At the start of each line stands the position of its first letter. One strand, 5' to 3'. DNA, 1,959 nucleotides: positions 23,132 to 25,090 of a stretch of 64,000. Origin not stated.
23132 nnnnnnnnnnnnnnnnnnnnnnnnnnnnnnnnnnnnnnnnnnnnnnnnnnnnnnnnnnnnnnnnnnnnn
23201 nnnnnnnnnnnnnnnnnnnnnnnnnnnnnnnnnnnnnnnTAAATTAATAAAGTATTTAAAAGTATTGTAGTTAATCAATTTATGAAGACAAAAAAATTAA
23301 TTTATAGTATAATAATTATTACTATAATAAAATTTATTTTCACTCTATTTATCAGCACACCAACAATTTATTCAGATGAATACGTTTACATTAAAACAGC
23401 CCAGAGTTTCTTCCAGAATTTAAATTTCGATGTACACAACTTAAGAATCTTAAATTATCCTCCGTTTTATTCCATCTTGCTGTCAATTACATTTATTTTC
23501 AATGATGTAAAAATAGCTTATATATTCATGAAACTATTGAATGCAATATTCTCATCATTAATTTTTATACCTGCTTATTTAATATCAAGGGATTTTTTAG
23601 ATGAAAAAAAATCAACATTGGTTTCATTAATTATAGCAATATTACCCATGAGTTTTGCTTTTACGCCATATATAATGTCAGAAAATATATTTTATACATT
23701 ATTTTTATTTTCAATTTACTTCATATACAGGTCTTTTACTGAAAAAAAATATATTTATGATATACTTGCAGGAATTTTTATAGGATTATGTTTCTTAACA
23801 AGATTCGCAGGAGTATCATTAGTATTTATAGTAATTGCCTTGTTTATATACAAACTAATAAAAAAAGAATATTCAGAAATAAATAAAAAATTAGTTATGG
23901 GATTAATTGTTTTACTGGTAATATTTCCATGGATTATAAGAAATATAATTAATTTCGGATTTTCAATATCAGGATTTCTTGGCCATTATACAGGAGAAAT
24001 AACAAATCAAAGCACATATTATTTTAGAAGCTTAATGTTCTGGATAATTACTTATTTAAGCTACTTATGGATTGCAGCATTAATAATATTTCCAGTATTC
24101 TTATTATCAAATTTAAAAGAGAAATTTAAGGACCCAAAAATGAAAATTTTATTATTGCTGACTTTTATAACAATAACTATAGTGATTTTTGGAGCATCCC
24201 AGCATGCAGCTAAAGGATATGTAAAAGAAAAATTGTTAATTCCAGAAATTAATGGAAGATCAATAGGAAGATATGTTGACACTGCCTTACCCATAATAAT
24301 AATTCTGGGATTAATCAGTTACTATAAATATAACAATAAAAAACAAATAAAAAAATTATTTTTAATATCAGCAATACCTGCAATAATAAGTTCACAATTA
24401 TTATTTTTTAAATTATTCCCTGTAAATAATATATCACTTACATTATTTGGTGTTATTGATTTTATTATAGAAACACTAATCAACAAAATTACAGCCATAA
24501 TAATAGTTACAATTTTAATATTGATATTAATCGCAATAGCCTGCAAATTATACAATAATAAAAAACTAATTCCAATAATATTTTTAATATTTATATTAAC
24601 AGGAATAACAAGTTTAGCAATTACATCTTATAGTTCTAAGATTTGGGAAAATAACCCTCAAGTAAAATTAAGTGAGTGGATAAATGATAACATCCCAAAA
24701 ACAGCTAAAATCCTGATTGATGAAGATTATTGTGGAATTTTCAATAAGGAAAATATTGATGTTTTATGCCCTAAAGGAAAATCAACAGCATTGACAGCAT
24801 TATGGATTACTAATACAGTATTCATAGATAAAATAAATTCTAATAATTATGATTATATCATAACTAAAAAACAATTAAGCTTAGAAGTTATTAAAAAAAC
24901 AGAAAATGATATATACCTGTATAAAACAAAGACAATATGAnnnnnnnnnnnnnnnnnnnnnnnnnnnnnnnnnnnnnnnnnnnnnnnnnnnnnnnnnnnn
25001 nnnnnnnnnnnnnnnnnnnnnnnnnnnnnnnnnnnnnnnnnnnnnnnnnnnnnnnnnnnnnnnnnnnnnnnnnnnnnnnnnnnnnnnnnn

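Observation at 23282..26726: gtr-like three-component module: GT-C transferase + Dol-P-hexose synthase + flippase-like protein, translationally coupled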

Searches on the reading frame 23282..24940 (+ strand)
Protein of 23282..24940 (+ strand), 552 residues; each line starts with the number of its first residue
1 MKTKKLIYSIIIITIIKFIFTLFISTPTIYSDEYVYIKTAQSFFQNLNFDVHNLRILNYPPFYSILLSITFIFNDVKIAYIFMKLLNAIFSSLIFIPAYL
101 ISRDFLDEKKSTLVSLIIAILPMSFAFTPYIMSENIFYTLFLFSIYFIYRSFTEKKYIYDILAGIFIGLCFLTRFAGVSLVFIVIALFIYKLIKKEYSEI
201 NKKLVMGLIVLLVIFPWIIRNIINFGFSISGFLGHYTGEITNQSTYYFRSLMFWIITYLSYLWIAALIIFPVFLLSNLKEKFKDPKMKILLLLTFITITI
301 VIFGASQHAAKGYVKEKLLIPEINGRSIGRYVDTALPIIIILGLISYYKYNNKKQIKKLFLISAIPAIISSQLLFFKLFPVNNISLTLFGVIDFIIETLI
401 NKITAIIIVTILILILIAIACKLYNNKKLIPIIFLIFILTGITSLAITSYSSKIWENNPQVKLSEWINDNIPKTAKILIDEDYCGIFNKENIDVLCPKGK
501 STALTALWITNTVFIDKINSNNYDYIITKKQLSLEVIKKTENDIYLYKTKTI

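Call 7: search_protein_families(library=pfam, proteins=[window:23282-24940:+], max_evalue=0.01)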
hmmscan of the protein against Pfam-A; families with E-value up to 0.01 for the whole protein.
window:23282-24940:+ (552 aa): 2 families
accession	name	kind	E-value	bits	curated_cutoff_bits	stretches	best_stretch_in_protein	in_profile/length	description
PF13231.12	PMT_2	-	2.2e-10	41.4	26.1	1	60-219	3-159/160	Dolichyl-phosphate-mannose-protein mannosyltransferase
PF02366.24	PMT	-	1e-07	32.2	22.7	1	78-220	80-233/245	Dolichyl-phosphate-mannose-protein mannosyltransferase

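Call 8: search_protein_families(library=ncbifam, proteins=[window:23282-24940:+], max_evalue=0.01)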
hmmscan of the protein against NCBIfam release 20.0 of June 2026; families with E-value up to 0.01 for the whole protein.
window:23282-24940:+ (552 aa): 2 families
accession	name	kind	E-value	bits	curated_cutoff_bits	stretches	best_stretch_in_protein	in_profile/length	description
NF047440.1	LA3751_2_3_fam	subfamily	7.7e-08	31.6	200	1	47-368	69-375/460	LA_3751/LA_3752 family putative glycosyltransferase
TIGR04154.1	archaeo_STT3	subfamily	0.0012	17.3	450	1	57-241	67-262/831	oligosaccharyl transferase, archaeosortase A system-associated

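Call 24: search_solved_structures(query=window:23282-24937:+, max_evalue=1, show_alignments=2)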
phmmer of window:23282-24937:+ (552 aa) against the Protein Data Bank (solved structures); distinct sequences matched with E-value up to 1: 0.

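Call 25: find_homologous_proteins(query=window:23282-24937:+, max_evalue=0.001)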
Query window:23282-24937:+ (552 aa): 49 proteins with E <= 0.001 among 8000 candidates.
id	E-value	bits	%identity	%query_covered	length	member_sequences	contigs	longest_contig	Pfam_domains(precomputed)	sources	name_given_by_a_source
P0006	0.0e+0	1153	100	100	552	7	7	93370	PF02366.25,PF13231.13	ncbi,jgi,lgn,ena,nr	ncbi:glycosyltransferase family 39 protein [Candidatus Woesearchaeota archaeon]|nr:glycosyltransfera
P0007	3.9e-188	644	55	99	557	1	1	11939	PF13231.13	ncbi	-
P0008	2.5e-185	635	58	95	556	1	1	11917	PF13231.13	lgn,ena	-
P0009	2.0e-176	606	55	95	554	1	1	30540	PF02366.25,PF13231.13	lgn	-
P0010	7.9e-176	604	55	99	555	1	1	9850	PF13231.13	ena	-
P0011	2.8e-165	569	51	99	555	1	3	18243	PF02366.25,PF13231.13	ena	-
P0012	3.3e-165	569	51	97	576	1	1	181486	PF13231.13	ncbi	-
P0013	6.0e-164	565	54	96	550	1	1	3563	PF02366.25,PF13231.13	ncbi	-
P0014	2.9e-159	549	49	97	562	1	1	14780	PF02366.25,PF13231.13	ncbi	-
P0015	2.5e-149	516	48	100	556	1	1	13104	PF02366.25,PF13231.13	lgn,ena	-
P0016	3.4e-147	509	47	95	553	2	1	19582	PF02366.25,PF13231.13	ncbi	-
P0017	4.8e-141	489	48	96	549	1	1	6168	PF02366.25,PF13231.13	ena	-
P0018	1.5e-138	481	46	99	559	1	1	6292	-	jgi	jgi:asparagine N-glycosylation enzyme membrane subunit Stt3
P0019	8.0e-136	472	46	99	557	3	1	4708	PF13231.13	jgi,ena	-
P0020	8.8e-133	462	46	98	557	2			PF13231.13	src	-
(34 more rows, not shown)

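Call 40: find_related_loci(query=A4, collection=genome_contigs, flank=8000)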
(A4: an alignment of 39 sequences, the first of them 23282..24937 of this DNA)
Query A4 (552 aa) in genome_contigs; peptide patterns used: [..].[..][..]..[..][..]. (x = any residue, [..] = any of these).
127 stretches matched a pattern; 35 encode a relative of the query (tblastn E <= 1e-3); 35 distinct loci.
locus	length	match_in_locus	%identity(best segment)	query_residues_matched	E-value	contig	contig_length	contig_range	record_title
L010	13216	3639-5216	48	24-549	1e-131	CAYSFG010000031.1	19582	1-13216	MAG TPA_asm: Candidatus Woesearchaeota archaeon isolate binchicken_co203_433 genome assembly, contig: k141_2335434, whol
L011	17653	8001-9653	35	3-548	2e-106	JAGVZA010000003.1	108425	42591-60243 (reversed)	Candidatus Woesearchaeota archaeon isolate RIFCSPHIGHO2_02_FULL_36_21 rifcsphigho2_02_scaffold_560, whole genome shotgun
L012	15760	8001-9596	38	17-552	2e-101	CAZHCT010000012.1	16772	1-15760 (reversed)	MAG TPA_asm: Candidatus Woesearchaeota archaeon isolate SRP269290_co3_784 genome assembly, contig: NODE_3706_length_1677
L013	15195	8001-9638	34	17-550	2e-100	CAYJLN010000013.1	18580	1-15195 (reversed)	MAG TPA_asm: Candidatus Woesearchaeota archaeon isolate ERP125453_co1_106 genome assembly, contig: NODE_2974_length_1858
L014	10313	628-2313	36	2-550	1e-98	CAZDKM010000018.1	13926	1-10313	MAG TPA_asm: Candidatus Woesearchaeota archaeon isolate SRP269290_co3_970 genome assembly, contig: NODE_5111_length_1392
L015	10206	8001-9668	37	4-550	1e-96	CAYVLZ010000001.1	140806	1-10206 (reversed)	MAG TPA_asm: Candidatus Woesearchaeota archaeon isolate SRP141376_co1_71 genome assembly, contig: NODE_253_length_140806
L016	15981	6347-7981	38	24-548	2e-94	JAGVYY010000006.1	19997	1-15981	Candidatus Woesearchaeota archaeon isolate RIFCSPHIGHO2_02_FULL_32_10 rifcsphigho2_02_scaffold_4375, whole genome shotgu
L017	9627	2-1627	36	23-548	2e-90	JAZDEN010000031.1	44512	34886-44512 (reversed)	MAG: archaeon isolate MEGAHIT-group-0.152 k141_2442088, whole genome shotgun sequence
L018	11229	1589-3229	34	23-552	5e-88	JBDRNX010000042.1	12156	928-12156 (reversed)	MAG: archaeon isolate MEGAHIT-group-1.920 k141_13069297, whole genome shotgun sequence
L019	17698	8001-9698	38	11-550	4e-88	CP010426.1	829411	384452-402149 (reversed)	MAG: archaeon GW2011_AR20 chromosome, complete genome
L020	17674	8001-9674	35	6-550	9e-88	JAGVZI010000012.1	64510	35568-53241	Candidatus Woesearchaeota archaeon isolate RIFCSPLOWO2_01_FULL_35_31 rifcsplowo2_01_scaffold_1807, whole genome shotgun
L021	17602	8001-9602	35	4-550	6e-84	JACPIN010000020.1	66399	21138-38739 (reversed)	MAG: Candidatus Woesearchaeota archaeon isolate NC_groundwater_441_Ag_B-0.1um_35_15 GD18-4_B1_scaffold_1312108, whole ge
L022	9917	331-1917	36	2-535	6e-94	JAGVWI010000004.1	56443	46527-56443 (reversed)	MAG: Nanobdellati archaeon isolate RIFCSPLOWO2_12_FULL_36_25 rifcsplowo2_12_scaffold_1342, whole genome shotgun sequence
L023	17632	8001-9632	32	6-542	1e-82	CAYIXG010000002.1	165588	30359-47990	MAG TPA_asm: Candidatus Woesearchaeota archaeon isolate ERP119705_co6_1115 genome assembly, contig: NODE_21_length_16558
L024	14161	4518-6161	35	4-537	2e-81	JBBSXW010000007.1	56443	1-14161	MAG: Nanoarchaeota archaeon isolate H51-bin130_1 H51_bin130_1_000000000007, whole genome shotgun sequence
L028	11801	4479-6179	37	4-550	1e-76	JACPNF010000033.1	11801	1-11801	MAG: Candidatus Woesearchaeota archaeon isolate NC_groundwater_568_Ag_S-0.1um_31_11 S35_SO-1_scaffold_130559, whole geno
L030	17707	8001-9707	35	4-548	1e-96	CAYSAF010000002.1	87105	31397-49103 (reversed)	MAG TPA_asm: Candidatus Woesearchaeota archaeon isolate binchicken_co266_186 genome assembly, contig: NODE_615_length_87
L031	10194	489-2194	34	3-550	5e-74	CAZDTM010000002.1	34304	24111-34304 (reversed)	MAG TPA_asm: Candidatus Woesearchaeota archaeon isolate binchicken_co38_1163 genome assembly, contig: NODE_2628_length_3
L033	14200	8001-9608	33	4-548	8e-73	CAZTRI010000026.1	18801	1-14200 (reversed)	MAG TPA_asm: Candidatus Woesearchaeota archaeon isolate binchicken_co203_646 genome assembly, contig: k141_376485, whole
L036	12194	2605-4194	31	21-549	1e-64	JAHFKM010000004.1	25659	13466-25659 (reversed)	MAG: archaeon isolate nzgw41 NODE_2393_length_25660_cov_3.060339, whole genome shotgun sequence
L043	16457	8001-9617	37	24-549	9e-93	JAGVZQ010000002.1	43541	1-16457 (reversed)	Candidatus Woesearchaeota archaeon isolate RIFCSPLOWO2_02_FULL_32_17 rifcsplowo2_02_scaffold_586, whole genome shotgun s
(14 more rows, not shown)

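Call 57: predict_structure(alignment_id=A4)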
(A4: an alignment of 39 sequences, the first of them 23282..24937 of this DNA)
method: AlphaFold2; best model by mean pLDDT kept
length: 552 residues; sequences in the alignment: 39
mean_pLDDT: 91.7   pTM: 0.92
mean pLDDT of the five models: 91.7, 91.3, 90.5, 89.7, 87.7
residues with pLDDT >= 90: 434; 70-90: 101; 50-70: 12; < 50: 5
segments of 3 or more residues with pLDDT < 50: none
pLDDT, mean of each block of 10 residues (from residue 1): 82 97 91 94 94 85 97 94 98 97 96 97 95 97 98 95 98 93 98 95 97 94 86 61 73 94 95 95 97 98 92 76 84 96 95 88 92 86 91 94 94 93 86 95 95 92 96 94 84 85 93 89 92 94 92 55
secondary structure, 60 per line:
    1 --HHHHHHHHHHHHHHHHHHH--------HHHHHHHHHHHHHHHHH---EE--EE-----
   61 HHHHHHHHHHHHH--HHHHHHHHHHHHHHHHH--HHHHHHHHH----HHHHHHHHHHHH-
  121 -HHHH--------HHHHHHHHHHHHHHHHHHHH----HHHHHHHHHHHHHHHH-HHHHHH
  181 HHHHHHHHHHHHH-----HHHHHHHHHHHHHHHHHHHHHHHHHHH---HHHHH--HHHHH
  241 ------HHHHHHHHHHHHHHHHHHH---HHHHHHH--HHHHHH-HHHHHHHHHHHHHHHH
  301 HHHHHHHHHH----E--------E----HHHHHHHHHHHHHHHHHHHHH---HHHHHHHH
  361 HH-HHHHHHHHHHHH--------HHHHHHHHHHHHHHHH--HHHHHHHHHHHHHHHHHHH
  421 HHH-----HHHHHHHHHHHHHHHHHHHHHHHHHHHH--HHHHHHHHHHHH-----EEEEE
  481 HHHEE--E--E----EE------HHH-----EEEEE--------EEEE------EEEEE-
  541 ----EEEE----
elements in order: H3-21 H30-46 H61-73 H76-92 H95-103 H108-119 H122-125 H134-153 H158-173 H175-193 H199-225 H229-233 H236-240 H247-265 H269-275 H278-283 H285-310 H329-349 H353-362 H364-375 H384-399 H402-423 H429-456 H459-470 E476-480 E512-516 E525-528 E535-539 E545-548

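Call 59: fold_search(model_id=the predicted structure, library=pdb)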
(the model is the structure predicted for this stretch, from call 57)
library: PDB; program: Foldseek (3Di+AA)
matches with E <= 10: 210; with E <= 0.001: 26
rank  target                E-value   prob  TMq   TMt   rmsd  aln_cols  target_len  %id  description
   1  5f15                  5.9e-10  1.00  0.59  0.60   7.9       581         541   12  Crystal Structure of ArnT from Cupriavidus metallidurans bound to Undecaprenyl phosphate (released 2016-02-17)
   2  5ezm                  1.0e-09  1.00  0.56  0.57   8.2       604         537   11  Crystal Structure of ArnT from Cupriavidus metallidurans in the apo state (released 2016-02-17)
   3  9n9j_I                1.6e-05  1.00  0.47  0.39  13.6       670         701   13  Structure of a GRP94 folding intermediate engaged with a CCDC134- and FKBP11-bound secretory translocon (released 2025-11-19)
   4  3waj                  1.7e-05  1.00  0.37  0.28  16.1       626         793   13  Crystal structure of the Archaeoglobus fulgidus oligosaccharyltransferase (O29867_ARCFU) complex with Zn and sulfate (released 2013-10-30)
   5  7e9s_A                1.7e-05  1.00  0.37  0.26  13.5       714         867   12  Archaeal oligosaccharyltransferase AglB from Archaeoglobus fulgidus in complex with an inhibitory peptide and a dolich (released 2021-09-08)
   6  9s6t_A                1.8e-05  1.00  0.48  0.54   9.3       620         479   10  Ternary cryo-EM structure of chicken ALG12 with Dol25-PP-GlcNAc2Man7, Dol25-P-Man, and Fab (released 2026-03-18)
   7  6s7t_A                2.5e-05  1.00  0.41  0.34  13.1       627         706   12  Cryo-EM structure of human oligosaccharyltransferase complex OST-B (released 2019-12-18)
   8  6s7o_A                2.8e-05  1.00  0.47  0.41  12.2       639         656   12  Cryo-EM structure of human oligosaccharyltransferase complex OST-A (released 2019-12-18)
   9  3wak                  3.5e-05  1.00  0.44  0.31  12.8       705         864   12  Crystal structure of the Archaeoglobus fulgidus oligosaccharyltransferase (O29867_ARCFU) in the apo form (released 2013-10-30)
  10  6ftg_5                6.7e-05  1.00  0.46  0.40  12.9       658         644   12  Subtomogram average of OST-containing ribosome-translocon complexes from canine rough microsomal membranes (released 2018-03-21)
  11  8pn9_A                7.0e-05  1.00  0.46  0.41  11.6       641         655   12  Structure of human oligosaccharyltransferase OST-A complex bound to NGI-1 (released 2024-05-08)
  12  7oci_F                7.3e-05  1.00  0.44  0.39  12.3       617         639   11  Cryo-EM structure of yeast Ost6p containing oligosaccharyltransferase complex (released 2022-02-16)
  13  9s6u_A                7.3e-05  1.00  0.47  0.47  11.3       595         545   10  Ternary cryo-EM structure of human ALG9 with Dol25-PP-GlcNAc2Man8, Dol25-P-Man and Fab (released 2026-03-18)
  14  3rce_A                1.7e-04  1.00  0.32  0.27  14.2       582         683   11  Bacterial oligosaccharyltransferase PglB (released 2011-06-15)
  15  7bvc_A                2.1e-04  1.00  0.46  0.26   8.0       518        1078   11  Cryo-EM structure of Mycobacterium smegmatis arabinosyltransferase EmbA-EmbB-AcpM2 in complex with ethambutol (released 2020-04-29)
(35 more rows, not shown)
